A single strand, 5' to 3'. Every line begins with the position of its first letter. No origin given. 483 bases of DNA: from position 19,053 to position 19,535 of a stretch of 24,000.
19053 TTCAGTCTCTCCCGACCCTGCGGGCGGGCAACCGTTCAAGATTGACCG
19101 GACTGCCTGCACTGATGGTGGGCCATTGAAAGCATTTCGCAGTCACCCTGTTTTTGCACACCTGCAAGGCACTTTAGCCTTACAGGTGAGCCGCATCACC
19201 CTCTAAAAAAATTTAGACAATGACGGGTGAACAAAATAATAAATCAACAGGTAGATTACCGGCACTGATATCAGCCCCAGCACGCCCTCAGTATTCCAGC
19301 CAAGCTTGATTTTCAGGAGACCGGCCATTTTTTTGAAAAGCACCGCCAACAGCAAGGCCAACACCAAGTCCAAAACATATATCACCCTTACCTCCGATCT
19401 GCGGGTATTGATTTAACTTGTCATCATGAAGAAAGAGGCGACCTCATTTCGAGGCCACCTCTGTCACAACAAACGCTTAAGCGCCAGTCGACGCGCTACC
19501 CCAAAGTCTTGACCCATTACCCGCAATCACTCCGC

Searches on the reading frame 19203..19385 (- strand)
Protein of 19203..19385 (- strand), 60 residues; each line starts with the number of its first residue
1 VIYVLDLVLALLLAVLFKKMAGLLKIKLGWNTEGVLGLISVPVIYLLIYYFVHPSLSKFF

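Call 5: search_protein_families(library=pfam, proteins=[window:19203-19385:-], max_evalue=0.01)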
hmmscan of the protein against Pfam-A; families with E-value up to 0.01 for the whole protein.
window:19203-19385:- (60 aa): 0 families

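Call 6: search_protein_families(library=ncbifam, proteins=[window:19203-19385:-], max_evalue=0.01)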
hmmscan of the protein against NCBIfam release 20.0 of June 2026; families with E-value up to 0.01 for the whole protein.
window:19203-19385:- (60 aa): 0 families

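Call 10: search_protein_families(library=phrogs, proteins=[window:19203-19385:-], max_evalue=1)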
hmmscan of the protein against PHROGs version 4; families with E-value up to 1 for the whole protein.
window:19203-19385:- (60 aa): 2 families
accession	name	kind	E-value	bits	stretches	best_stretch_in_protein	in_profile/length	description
phrog_26356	-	unknown function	0.43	10.6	1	3-55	174-224/314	-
phrog_30722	-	unknown function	0.83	10.7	1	43-52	15-24/31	-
